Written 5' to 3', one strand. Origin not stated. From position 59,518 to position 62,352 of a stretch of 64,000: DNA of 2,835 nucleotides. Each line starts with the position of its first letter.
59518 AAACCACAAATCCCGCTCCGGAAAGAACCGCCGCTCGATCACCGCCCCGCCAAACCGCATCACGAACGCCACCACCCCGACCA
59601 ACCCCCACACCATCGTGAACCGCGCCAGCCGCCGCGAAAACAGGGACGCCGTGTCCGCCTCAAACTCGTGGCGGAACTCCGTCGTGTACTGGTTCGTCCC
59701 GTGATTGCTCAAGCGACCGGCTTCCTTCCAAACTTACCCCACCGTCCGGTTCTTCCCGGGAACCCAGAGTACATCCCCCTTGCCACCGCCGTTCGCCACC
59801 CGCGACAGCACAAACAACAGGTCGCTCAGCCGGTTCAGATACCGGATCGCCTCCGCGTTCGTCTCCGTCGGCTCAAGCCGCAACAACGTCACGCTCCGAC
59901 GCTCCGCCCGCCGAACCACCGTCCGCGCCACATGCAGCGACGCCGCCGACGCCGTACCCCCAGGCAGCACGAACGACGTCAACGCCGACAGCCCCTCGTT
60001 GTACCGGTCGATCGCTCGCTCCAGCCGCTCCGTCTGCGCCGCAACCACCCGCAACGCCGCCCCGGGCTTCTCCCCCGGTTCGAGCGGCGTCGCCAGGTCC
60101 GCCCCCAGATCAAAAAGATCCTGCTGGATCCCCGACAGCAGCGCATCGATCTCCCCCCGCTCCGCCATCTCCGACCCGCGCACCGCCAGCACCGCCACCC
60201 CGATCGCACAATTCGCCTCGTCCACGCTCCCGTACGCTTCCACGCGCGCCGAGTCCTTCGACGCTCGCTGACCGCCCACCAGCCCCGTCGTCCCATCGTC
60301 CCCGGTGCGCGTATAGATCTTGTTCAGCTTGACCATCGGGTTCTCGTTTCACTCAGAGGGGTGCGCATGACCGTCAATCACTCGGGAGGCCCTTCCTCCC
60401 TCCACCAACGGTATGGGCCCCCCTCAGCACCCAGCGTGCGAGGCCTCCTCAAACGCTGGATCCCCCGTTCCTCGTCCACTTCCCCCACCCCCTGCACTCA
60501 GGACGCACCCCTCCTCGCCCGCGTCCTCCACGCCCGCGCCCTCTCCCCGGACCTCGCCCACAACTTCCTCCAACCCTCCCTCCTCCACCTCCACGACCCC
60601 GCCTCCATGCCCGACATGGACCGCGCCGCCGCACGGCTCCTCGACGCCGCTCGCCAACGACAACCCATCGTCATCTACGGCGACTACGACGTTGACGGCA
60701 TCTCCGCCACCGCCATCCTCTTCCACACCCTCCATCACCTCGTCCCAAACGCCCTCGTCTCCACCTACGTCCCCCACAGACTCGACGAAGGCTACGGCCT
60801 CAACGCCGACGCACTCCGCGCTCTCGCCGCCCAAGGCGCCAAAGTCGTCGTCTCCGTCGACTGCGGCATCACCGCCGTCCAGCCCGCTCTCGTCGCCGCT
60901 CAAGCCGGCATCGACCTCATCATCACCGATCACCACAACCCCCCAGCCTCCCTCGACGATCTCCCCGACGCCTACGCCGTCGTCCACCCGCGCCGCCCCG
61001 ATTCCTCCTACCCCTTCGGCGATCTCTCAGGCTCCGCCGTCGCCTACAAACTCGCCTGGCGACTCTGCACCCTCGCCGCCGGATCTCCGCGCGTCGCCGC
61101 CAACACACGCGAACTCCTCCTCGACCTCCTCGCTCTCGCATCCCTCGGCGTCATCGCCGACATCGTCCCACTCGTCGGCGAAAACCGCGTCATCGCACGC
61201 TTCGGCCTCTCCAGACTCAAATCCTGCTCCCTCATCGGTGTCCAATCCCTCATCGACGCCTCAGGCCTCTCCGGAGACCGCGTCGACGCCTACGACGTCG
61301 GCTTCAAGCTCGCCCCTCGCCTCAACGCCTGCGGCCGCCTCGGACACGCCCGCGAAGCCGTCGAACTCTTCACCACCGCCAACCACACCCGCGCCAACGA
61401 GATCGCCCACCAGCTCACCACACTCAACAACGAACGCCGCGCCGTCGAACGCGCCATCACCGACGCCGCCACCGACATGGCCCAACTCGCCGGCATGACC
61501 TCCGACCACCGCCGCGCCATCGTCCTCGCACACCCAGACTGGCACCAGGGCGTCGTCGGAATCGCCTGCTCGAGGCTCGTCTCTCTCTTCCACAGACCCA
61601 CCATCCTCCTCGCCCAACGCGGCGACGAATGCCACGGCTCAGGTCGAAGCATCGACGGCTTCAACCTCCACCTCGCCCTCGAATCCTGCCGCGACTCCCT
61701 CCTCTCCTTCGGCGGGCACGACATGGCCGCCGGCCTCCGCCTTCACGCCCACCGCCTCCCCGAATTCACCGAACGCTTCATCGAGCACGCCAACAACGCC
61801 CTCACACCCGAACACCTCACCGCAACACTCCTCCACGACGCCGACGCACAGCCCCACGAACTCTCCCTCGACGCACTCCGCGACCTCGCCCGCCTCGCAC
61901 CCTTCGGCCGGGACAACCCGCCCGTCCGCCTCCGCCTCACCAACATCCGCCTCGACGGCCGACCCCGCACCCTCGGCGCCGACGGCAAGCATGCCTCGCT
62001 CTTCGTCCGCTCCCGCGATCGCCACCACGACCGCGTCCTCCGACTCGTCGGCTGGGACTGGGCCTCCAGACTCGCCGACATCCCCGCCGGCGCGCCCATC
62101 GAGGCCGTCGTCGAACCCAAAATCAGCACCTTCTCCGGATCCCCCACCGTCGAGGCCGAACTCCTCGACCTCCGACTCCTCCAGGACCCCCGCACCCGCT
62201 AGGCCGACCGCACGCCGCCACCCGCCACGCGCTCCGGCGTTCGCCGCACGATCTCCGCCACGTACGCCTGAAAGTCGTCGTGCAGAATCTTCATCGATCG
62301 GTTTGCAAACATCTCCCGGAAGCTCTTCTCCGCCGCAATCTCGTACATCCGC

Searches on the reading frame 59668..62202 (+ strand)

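Call 53: search_protein_families(library=pfam, proteins=[window:59668-62202:+], max_evalue=0.00001)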
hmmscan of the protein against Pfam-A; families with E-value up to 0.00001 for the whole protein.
window:59668-62202:+ (844 aa): 3 families
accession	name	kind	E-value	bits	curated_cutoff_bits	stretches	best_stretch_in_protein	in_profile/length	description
PF01368.27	DHH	-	1.5e-21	77.4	28.1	1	334-489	2-122/125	DHH family, N-terminal domain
PF17768.7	RecJ_OB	-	2e-15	57.2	27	1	724-832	2-105/107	RecJ OB domain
PF02272.25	DHHA1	-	2.4e-14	54.1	25.9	1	618-706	5-98/102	DHHA1 domain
